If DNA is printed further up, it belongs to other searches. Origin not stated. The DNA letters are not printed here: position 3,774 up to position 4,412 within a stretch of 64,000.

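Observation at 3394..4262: SOS-gated two-gene cassette of unknown function beside lexA (candidate novel SOS effector/regulator module)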

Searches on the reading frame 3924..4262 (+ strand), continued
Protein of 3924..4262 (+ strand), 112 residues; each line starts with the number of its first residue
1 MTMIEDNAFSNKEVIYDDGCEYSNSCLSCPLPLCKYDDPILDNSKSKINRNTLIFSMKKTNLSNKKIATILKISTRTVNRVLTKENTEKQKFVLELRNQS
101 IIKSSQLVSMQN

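Call 21: find_homologous_proteins(query=A3, max_evalue=0.01)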
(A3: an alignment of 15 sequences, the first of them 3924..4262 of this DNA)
Query A3 (15 sequences) (112 aa, profile of the alignment): 287 proteins with E <= 0.01 among 1006 candidates; the best 120 are listed.
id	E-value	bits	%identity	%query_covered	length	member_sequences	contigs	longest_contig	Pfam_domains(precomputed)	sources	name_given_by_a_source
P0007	3.0e-57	209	71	100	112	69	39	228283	-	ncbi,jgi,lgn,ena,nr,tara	ncbi:MAG: HTH domain-containing protein [SAR202 cluster bacterium]|nr:HTH domain-containing protein 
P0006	1.6e-56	207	72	100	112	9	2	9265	-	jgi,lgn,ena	-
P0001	2.0e-56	206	96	100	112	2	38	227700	-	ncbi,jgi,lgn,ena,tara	tara:strand:- start:8511 stop:8849 length:339 start_codon:yes stop_codon:yes gene_type:complete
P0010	5.2e-56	205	68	100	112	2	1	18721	-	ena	-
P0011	7.6e-56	204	70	100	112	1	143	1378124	-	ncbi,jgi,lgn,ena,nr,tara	ncbi:helix-turn-helix domain-containing protein [Chloroflexi bacterium]|jgi:hypothetical protein|nr:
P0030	1.2e-55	204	67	100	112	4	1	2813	-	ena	-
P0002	1.5e-55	203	90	100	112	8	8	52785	-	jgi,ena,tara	tara:strand:+ start:473 stop:811 length:339 start_codon:yes stop_codon:yes gene_type:complete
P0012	3.2e-55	202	66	100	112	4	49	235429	-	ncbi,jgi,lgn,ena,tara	tara:strand:- start:25887 stop:26225 length:339 start_codon:yes stop_codon:yes gene_type:complete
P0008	4.6e-55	202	72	100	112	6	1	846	-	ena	-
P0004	1.3e-54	200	73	100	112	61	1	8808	-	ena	-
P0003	1.6e-54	200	87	100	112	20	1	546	-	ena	-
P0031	2.1e-54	200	66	100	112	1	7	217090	-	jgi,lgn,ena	jgi:predicted transcriptional regulator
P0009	1.3e-53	197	70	98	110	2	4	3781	-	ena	-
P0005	1.4e-53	197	72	100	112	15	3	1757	-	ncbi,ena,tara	tara:strand:- start:305 stop:643 length:339 start_codon:yes stop_codon:yes gene_type:complete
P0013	1.5e-48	181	61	100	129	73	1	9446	-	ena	-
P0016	1.5e-25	107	34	79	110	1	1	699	PF13384.13,PF13542.13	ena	-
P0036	1.0e-20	91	40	82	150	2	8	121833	PF13384.13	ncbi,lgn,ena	-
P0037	1.3e-20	91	37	86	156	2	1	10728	PF13384.13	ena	-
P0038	1.5e-20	91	41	82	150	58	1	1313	PF08279.19,PF13384.13,PF13542.13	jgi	jgi:hypothetical protein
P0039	4.4e-20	89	40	82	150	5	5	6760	PF08279.19,PF13384.13,PF13542.13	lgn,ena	-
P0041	9.3e-20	88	35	96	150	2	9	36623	PF13384.13,PF13542.13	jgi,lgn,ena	jgi:hypothetical protein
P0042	9.8e-20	88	37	75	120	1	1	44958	PF13384.13,PF13518.13,PF02796.22,PF00196.26,PF08281.19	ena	-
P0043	1.1e-19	88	41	63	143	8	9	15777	PF13384.13,PF13542.13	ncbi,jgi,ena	-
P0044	1.1e-19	88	45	63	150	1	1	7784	PF13384.13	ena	-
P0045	1.1e-19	88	45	63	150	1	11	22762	PF13384.13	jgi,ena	jgi:hypothetical protein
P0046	1.1e-19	88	45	63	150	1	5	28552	PF13384.13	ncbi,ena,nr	ncbi:MAG: helix-turn-helix domain-containing protein [Chloroflexi bacterium]|nr:helix-turn-helix dom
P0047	1.1e-19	88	45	63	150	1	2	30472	PF13384.13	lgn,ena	-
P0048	1.1e-19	88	45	63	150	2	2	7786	PF13384.13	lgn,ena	-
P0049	1.1e-19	88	45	63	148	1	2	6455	PF13384.13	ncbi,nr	ncbi:MAG: helix-turn-helix domain-containing protein [Chloroflexi bacterium]|nr:helix-turn-helix dom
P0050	1.1e-19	88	45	63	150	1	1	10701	PF13384.13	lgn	-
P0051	1.1e-19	88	45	63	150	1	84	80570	PF13384.13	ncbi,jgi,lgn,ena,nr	ncbi:MAG: helix-turn-helix domain-containing protein [Chloroflexi bacterium]|jgi:hypothetical protei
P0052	1.2e-19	88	47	61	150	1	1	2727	PF13384.13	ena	-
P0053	1.3e-19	88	41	63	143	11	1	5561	PF08279.19,PF13384.13,PF13542.13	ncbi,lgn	ncbi:MAG: helix-turn-helix domain-containing protein [Chloroflexota bacterium]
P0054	1.4e-19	88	44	63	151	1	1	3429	PF13384.13,PF13542.13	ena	-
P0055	1.5e-19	88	44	63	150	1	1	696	PF13384.13,PF13542.13,PF08281.19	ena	-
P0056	1.5e-19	88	40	82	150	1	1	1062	PF13384.13,PF13542.13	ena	-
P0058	2.2e-19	87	41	65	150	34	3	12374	PF08279.19,PF13384.13,PF13542.13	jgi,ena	-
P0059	2.4e-19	87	45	63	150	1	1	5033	PF13384.13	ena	-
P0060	2.6e-19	87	43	62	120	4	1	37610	PF13384.13,PF13936.13,PF13518.13,PF02796.22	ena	-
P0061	2.7e-19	87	40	82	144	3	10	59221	PF08279.19,PF13384.13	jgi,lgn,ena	-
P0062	2.8e-19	87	43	69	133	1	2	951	PF13384.13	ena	-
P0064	4.6e-19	86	37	73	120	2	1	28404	PF13384.13,PF02796.22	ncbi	-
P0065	5.1e-19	86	43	62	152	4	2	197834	PF13384.13,PF02796.22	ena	-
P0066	5.2e-19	86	39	82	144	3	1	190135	PF13384.13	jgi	jgi:hypothetical protein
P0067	5.3e-19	86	42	63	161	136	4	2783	PF13384.13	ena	-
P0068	6.8e-19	85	42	63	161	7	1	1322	PF13384.13,PF13542.13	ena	-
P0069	7.2e-19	85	42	69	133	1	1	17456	PF13384.13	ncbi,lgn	-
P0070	7.4e-19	85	42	63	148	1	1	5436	PF13384.13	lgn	-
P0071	7.6e-19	85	39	83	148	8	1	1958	PF13384.13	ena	-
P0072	7.7e-19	85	42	63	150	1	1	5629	PF13384.13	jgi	jgi:hypothetical protein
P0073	7.7e-19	85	37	75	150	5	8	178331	PF13384.13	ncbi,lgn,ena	-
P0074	7.7e-19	85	38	82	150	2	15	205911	PF13384.13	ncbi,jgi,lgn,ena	jgi:hypothetical protein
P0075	8.3e-19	85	40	65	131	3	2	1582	PF13384.13,PF13542.13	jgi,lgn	jgi:hypothetical protein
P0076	8.6e-19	85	44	61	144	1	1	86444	PF13384.13,PF13542.13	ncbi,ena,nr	ncbi:MAG: helix-turn-helix domain containing protein [Chloroflexi bacterium]|nr:helix-turn-helix dom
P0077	9.0e-19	85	46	63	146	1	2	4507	PF13384.13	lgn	-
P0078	9.9e-19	85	44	63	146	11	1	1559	PF13384.13,PF13542.13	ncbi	-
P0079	1.3e-18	85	44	63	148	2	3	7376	PF13384.13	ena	-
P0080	1.3e-18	84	44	63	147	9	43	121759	PF13384.13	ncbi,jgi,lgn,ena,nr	ncbi:MAG: helix-turn-helix domain-containing protein [Chloroflexi bacterium]|jgi:hypothetical protei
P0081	1.6e-18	84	42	63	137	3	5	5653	PF13384.13,PF13542.13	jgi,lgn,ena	jgi:hypothetical protein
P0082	1.8e-18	84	46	62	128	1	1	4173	PF13384.13,PF13551.13,PF13518.13,PF02796.22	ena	-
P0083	1.9e-18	84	44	63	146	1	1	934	PF13384.13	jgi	jgi:hypothetical protein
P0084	2.0e-18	84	42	63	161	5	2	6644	PF13384.13,PF13542.13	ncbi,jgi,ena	-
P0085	2.1e-18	84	44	63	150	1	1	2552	PF13384.13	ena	-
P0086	2.2e-18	84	41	61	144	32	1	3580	PF13384.13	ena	-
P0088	2.7e-18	84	38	82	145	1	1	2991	PF08279.19,PF13384.13,PF13542.13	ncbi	-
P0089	2.9e-18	83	42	63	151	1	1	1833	PF13384.13,PF13542.13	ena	-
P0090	2.9e-18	83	38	82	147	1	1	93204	PF13384.13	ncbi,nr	ncbi:helix-turn-helix domain-containing protein [Dehalococcoides mccartyi]|nr:helix-turn-helix domai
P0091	3.2e-18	83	44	63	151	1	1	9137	PF13384.13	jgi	-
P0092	3.2e-18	83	41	63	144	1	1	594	PF13384.13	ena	-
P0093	3.7e-18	83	39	82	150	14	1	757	PF13384.13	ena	-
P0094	4.2e-18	83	41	63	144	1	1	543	PF13384.13,PF13936.13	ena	-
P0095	4.2e-18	83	39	85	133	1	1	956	PF13384.13,PF13936.13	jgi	jgi:hypothetical protein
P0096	4.4e-18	83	38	73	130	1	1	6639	PF13384.13,PF13551.13,PF13518.13,PF02796.22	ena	-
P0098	4.7e-18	83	33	78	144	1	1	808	PF13384.13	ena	-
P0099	5.3e-18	83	41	63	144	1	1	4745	PF13384.13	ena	-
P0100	5.4e-18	83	43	61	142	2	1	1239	PF08279.19,PF13384.13,PF13542.13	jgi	-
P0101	5.6e-18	83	39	63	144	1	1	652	PF13384.13,PF13542.13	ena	-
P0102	5.8e-18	82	43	61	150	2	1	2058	PF08279.19,PF13384.13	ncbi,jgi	-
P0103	6.4e-18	82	41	61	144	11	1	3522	PF13384.13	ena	-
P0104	6.6e-18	82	39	82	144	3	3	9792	PF13384.13,PF13542.13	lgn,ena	-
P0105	7.4e-18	82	36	92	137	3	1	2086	PF13384.13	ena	-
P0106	7.4e-18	82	43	61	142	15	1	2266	PF08279.19,PF13384.13,PF13542.13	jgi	jgi:hypothetical protein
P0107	7.5e-18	82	39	63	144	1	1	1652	PF13384.13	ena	-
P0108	7.6e-18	82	41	61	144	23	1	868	PF13384.13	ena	-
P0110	8.4e-18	82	39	63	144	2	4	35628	PF13384.13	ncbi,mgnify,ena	mgnify:FL=1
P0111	8.6e-18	82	39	63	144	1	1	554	PF13384.13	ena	-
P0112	8.6e-18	82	39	63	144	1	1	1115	PF13384.13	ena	-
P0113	8.7e-18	82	39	63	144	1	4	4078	PF13384.13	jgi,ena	-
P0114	8.7e-18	82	39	63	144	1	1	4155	PF13384.13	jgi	-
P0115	8.7e-18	82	38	82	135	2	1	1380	PF13412.13,PF08279.19,PF13384.13,PF13542.13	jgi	jgi:hypothetical protein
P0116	8.8e-18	82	39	63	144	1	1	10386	PF13384.13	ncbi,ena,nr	ncbi:MAG: helix-turn-helix domain-containing protein [SAR202 cluster bacterium]|nr:MAG: helix-turn-h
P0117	8.8e-18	82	39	63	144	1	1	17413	PF13384.13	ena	-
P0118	8.8e-18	82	39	63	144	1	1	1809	PF13384.13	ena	-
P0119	8.9e-18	82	39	63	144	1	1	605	PF13384.13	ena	-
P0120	8.9e-18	82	39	63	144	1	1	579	PF13384.13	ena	-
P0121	9.0e-18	82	39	63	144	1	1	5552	PF13384.13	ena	-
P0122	9.3e-18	82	41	63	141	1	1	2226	PF13384.13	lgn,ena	-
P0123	9.4e-18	82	42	63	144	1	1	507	PF13384.13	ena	-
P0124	9.4e-18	82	42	63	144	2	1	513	PF13384.13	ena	-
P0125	9.5e-18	82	41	63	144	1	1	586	PF13384.13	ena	-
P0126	9.6e-18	82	42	63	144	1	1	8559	PF13384.13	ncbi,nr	ncbi:MAG: helix-turn-helix domain containing protein [Chloroflexi bacterium]|nr:helix-turn-helix dom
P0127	9.6e-18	82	35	77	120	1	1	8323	PF13384.13,PF13551.13,PF02796.22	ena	-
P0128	9.9e-18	82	41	63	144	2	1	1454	PF13384.13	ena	-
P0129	9.9e-18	82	41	63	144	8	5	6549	PF13384.13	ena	-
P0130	1.0e-17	82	41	63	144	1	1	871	PF13384.13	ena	-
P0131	1.0e-17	82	44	61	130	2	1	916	PF13384.13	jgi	jgi:hypothetical protein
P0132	1.0e-17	82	35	83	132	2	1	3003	PF13384.13,PF13936.13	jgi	jgi:hypothetical protein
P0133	1.0e-17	82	39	62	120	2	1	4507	PF13384.13,PF13518.13,PF02796.22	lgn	-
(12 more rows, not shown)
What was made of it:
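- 287 hits, all from Chloroflexota (call 21).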

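Call 24: find_encoding_contigs(protein=P0090, flank=5000, max_places=2)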
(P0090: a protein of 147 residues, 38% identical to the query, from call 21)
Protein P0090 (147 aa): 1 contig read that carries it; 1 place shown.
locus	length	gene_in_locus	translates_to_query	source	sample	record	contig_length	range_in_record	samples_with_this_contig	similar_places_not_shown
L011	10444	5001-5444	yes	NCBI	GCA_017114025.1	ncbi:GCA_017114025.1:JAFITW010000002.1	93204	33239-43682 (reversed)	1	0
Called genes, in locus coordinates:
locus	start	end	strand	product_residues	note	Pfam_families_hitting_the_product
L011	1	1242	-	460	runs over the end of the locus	-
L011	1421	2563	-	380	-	-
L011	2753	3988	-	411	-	PF00994:MoCF_biosynth, PF18146:CinA_KH, PF02464:CinA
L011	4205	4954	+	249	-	-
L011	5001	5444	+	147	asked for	PF13384:HTH_23 (faint)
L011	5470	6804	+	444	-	PF01875:Memo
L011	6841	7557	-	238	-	PF01895:PhoU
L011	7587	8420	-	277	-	PF00005:ABC_tran, PF13175:AAA_15 (faint), PF02463:SMC_N (weak), PF13304:AAA_21 (weak)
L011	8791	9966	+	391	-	PF21016:RlmN_N, PF04055:Radical_SAM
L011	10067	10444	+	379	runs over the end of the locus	PF03841:SelA, PF01053:Cys_Met_Meta_PP (weak), PF00266:Aminotran_5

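Call 25: find_encoding_contigs(protein=P0074, flank=5000, max_places=2)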
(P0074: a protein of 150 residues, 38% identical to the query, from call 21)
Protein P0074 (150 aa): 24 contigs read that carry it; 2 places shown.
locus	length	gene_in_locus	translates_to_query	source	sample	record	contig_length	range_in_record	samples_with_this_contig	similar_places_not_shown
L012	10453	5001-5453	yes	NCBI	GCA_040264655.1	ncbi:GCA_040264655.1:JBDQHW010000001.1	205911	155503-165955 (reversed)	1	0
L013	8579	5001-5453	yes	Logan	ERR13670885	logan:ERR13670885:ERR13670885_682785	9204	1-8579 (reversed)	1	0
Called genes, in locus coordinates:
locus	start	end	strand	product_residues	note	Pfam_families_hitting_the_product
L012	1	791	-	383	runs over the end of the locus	-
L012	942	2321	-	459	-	-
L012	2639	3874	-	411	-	PF00994:MoCF_biosynth, PF18146:CinA_KH, PF02464:CinA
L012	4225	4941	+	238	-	-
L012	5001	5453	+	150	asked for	PF13384:HTH_23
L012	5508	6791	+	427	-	PF01875:Memo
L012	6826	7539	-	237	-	PF01895:PhoU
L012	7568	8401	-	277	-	PF00005:ABC_tran, PF02463:SMC_N, PF13304:AAA_21 (faint)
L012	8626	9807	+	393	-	PF21016:RlmN_N, PF04055:Radical_SAM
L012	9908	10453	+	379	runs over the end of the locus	PF03841:SelA, PF00266:Aminotran_5, PF01053:Cys_Met_Meta_PP (weak)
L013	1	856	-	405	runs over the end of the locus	-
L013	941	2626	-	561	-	-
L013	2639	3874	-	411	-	PF00994:MoCF_biosynth, PF18146:CinA_KH, PF02464:CinA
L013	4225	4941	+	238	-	-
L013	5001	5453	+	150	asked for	PF13384:HTH_23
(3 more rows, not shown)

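Call 26: find_encoding_contigs(protein=P0065, flank=5000, max_places=2)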
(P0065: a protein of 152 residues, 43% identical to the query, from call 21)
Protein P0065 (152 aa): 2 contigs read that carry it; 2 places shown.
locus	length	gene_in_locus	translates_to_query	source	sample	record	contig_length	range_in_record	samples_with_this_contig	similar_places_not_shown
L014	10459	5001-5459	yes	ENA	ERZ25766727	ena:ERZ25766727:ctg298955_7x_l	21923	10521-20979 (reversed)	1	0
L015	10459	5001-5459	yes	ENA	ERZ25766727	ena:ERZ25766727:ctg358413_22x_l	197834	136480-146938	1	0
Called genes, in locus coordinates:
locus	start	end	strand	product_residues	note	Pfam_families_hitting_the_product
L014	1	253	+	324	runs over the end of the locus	PF02463:SMC_N, PF11398:DUF2813 (weak), PF13175:AAA_15, PF13476:AAA_23, PF13304:AAA_21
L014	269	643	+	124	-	PF11536:DUF3226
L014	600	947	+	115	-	PF11536:DUF3226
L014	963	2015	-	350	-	PF08240:ADH_N, PF00107:ADH_zinc_N, PF13602:ADH_zinc_N_2 (weak)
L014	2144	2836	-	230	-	-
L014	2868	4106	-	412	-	PF00994:MoCF_biosynth, PF18146:CinA_KH, PF02464:CinA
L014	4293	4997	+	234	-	-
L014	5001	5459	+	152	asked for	PF02796:HTH_7 (weak), PF13384:HTH_23 (weak)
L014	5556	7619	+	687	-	PF04851:ResIII, PF00270:DEAD, PF00271:Helicase_C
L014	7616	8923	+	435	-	PF02481:DNA_processg_A, PF18306:LDcluster4 (weak)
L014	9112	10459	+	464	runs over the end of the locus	PF01565:FAD_binding_4, PF04030:ALO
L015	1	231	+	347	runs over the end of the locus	-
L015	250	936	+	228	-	PF11536:DUF3226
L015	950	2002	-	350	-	PF08240:ADH_N, PF00107:ADH_zinc_N, PF13602:ADH_zinc_N_2 (weak)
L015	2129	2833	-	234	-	-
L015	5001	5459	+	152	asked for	PF02796:HTH_7 (weak), PF13384:HTH_23 (weak)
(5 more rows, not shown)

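Call 33: predict_structure(alignment_id=A3)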
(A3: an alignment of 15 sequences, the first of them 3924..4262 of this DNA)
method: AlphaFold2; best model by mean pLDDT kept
length: 112 residues; sequences in the alignment: 15
mean_pLDDT: 61.2   pTM: 0.42
mean pLDDT of the five models: 61.2, 60.0, 59.6, 58.4, 54.0
residues with pLDDT >= 90: 1; 70-90: 35; 50-70: 40; < 50: 36
segments of 3 or more residues with pLDDT < 50: 1-22, 31-42
pLDDT, mean of each block of 10 residues (from residue 1): 38 40 51 47 62 86 87 81 69 58 57 50
secondary structure, 60 per line:
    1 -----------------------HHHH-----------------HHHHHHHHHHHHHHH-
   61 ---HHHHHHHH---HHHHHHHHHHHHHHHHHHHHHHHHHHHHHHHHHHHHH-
elements in order: H24-27 H45-59 H64-71 H75-111
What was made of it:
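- On HTH_23 / resolvase-type three-helix HTH: The model has a confident three-helix unit (call 33)
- Tried and rejected: In the ORF2 model only the HTH is confident (pLDDT 61, call 33).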

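Call 36: find_related_loci(query=A6, collection=genome_contigs, flank=4000)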
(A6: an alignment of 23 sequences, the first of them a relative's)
Query A6 (150 aa) in genome_contigs; peptide patterns used: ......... (x = any residue, [..] = any of these).
80 stretches matched a pattern; 74 encode a relative of the query (tblastn E <= 1e-3); 74 distinct loci.
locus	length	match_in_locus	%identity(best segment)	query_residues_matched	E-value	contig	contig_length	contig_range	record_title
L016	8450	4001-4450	100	1-150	3e-99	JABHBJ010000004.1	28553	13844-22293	MAG: Chloroflexi bacterium isolate SI036_bin77 k141_1665443, whole genome shotgun sequence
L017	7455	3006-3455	89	1-150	8e-89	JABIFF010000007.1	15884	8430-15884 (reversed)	MAG: Chloroflexi bacterium isolate SI053_bin14 k141_77865, whole genome shotgun sequence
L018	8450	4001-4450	87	1-150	2e-86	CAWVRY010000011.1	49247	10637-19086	MAG TPA_asm: uncultured bacterium isolate ERR3589560_binner12_127 genome assembly, contig: ERZ7463206.337, whole genome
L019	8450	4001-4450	89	1-150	1e-87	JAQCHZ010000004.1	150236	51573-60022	MAG: Chloroflexota bacterium isolate casp40-mb.264 NODE_126_length_150236_cov_0.702911, whole genome shotgun sequence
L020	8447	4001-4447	84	1-149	4e-84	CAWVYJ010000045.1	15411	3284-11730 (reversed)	MAG TPA_asm: uncultured Dehalococcoidales bacterium isolate ERR3589563_maxbin2_23 genome assembly, contig: ERZ7462600.31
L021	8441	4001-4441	80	1-150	5e-79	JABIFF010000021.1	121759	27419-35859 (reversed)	MAG: Chloroflexi bacterium isolate SI053_bin14 k141_752609, whole genome shotgun sequence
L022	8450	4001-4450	79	1-150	4e-79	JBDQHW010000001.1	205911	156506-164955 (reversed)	MAG: Dehalococcoidia bacterium isolate SFB_27D_18OOND_coas_56 k141_6377092_length_205911_cov_139.8510, whole genome shot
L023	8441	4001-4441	80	1-150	1e-77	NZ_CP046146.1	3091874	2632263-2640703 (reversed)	Candidatus Lucifugimonas marina strain JH545 chromosome, complete genome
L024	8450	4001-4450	77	1-150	4e-77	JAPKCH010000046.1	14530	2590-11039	MAG: Dehalococcoidia bacterium isolate ANT-59 NODE_2263_length_14530_cov_11.195095, whole genome shotgun sequence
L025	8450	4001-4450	77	1-150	5e-77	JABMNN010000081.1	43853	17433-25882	MAG: Chloroflexota bacterium isolate bin.216 k141_4177833, whole genome shotgun sequence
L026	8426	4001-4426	74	1-150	8e-70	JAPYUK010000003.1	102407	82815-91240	MAG: Dehalococcoidia bacterium isolate PW8.metabat2.104 PW8_166_length_102407_cov_15.899328, whole genome shotgun sequen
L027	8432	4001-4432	71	1-150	3e-69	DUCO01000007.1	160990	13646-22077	MAG TPA_asm: Dehalococcoidia bacterium isolate UWMA-0331 NODE_129_length_160990_cov_0.147970, whole genome shotgun seque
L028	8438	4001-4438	69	1-150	9e-65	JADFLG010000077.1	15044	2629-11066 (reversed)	MAG: Chloroflexota bacterium isolate B50T3L14 B50T3L14_NODE2617, whole genome shotgun sequence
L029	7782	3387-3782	74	19-150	2e-64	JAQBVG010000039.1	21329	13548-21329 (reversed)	MAG: Chloroflexota bacterium isolate casp150-mb.173 NODE_6559_length_21329_cov_0.083278, whole genome shotgun sequence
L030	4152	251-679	67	1-150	3e-63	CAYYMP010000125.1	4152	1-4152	MAG TPA_asm: uncultured Dehalococcoidales bacterium isolate SRP134809_co1_506 genome assembly, contig: NODE_43687_length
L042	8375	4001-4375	62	16-140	2e-50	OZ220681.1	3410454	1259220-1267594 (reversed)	MAG: Dehalococcoidia bacterium isolate b3870ce4-b2c0-4886-bd94-d5608d47d969 genome assembly, chromosome: 1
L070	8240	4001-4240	48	25-103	2e-21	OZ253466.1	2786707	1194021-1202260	MAG: Dehalococcoidia bacterium isolate 7f7fcc17-106b-4c1d-a8d7-7cf201ad70ef genome assembly, chromosome: 1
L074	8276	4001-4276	46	25-112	3e-21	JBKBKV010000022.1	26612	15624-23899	MAG: Dehalococcoidia bacterium isolate 21I_052.bin.40 NODE_22_length_26612_cov_5.962352, whole genome shotgun sequence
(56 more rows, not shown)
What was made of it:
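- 74 of 74 genome loci are Chloroflexota (call 36).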

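Call 49: search_protein_families(library=phrogs, proteins=[L070:1998-2330:+, L070:3962-4258:+, L070:4268-5578:+, L070:7211-7729:+, L070:5844-7142:-, L070:2275-2553:+, L074:4364-5122:+, L074:5271-6038:+, L074:2023-2349:+, L074:653-1456:+], max_evalue=0.1)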
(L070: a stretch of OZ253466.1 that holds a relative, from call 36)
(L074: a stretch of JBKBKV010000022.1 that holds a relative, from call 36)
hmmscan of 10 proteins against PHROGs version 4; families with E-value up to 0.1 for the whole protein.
L070:1998-2330:+ (110 aa): 0 families

L070:3962-4258:+ (98 aa): 33 families (the best 25 are shown)
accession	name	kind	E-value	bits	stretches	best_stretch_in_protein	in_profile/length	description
phrog_836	-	transcription regulation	1.5e-06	29.3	1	50-95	78-122/133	late transcriptional activator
phrog_11420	-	DNA, RNA and nucleotide metabolism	0.0004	21.5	1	57-96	10-49/82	DNA binding protein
phrog_1740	-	transcription regulation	0.00053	19.6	1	56-96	171-211/567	RNA polymerase sigma factor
phrog_6831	-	transcription regulation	0.0015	19.5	1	59-90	8-39/68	transcriptional regulator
phrog_4583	-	transcription regulation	0.0023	18.9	1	67-94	21-48/81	transcriptional repressor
phrog_7067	-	head and packaging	0.0025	18.9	1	61-91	23-53/56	terminase small subunit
phrog_151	-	integration and excision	0.0034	17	1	51-94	126-169/582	transposase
phrog_125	-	DNA, RNA and nucleotide metabolism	0.0035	17.9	1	58-95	168-205/254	DNA invertase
phrog_7061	-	DNA, RNA and nucleotide metabolism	0.005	18.4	1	54-92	30-67/70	HTH DNA binding protein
phrog_6223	-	transcription regulation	0.0081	17.2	1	67-90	15-38/73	transcriptional repressor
phrog_323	-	transcription regulation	0.009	16.6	1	52-93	146-188/319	transcriptional regulator, D5-like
phrog_11138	-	unknown function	0.0092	17.3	1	55-96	93-134/142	-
phrog_645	-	DNA, RNA and nucleotide metabolism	0.011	16.9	1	50-92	19-61/196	Rnase E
phrog_5497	-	DNA, RNA and nucleotide metabolism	0.011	16.9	1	52-91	25-63/65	HTH DNA binding protein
phrog_686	-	DNA, RNA and nucleotide metabolism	0.014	16.6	1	48-96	28-75/76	HTH DNA binding protein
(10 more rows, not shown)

L070:4268-5578:+ (436 aa): 6 families
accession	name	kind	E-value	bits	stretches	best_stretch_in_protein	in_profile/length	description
phrog_64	-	head and packaging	1.6e-32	113.7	1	14-433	82-494/547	portal protein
phrog_156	-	head and packaging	1.3e-12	48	1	20-262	32-345/681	portal protein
phrog_104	-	head and packaging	1.2e-09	38.4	1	15-431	52-462/550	portal protein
phrog_332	-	connector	1.9e-07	30.8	1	47-284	63-335/560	head-tail adaptor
phrog_1216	-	head and packaging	0.00019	21.1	1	194-234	322-364/714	portal protein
phrog_533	-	head and packaging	0.00086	18.9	1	13-133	27-147/495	portal protein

L070:7211-7729:+ (172 aa): 3 families
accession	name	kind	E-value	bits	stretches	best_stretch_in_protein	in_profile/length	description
phrog_89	-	lysis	0.0059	17.6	1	30-86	38-90/143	Rz-like spanin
phrog_3625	-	unknown function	0.0093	17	1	100-137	45-83/89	-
phrog_3910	-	transcription regulation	0.074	13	0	30-66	175-214/356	transcriptional regulator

L070:5844-7142:- (432 aa): 0 families

L070:2275-2553:+ (92 aa): 1 family
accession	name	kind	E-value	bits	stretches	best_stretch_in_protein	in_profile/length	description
phrog_9511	-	unknown function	0.082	14.3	1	46-81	30-64/91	-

L074:4364-5122:+ (252 aa): 1 family
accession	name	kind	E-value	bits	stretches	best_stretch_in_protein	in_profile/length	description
phrog_540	-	DNA, RNA and nucleotide metabolism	9.2e-17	61.7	1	1-176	292-460/715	nucleotide-sugar epimerase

L074:5271-6038:+ (255 aa): 0 families

L074:2023-2349:+ (108 aa): 0 families

L074:653-1456:+ (267 aa): 0 families
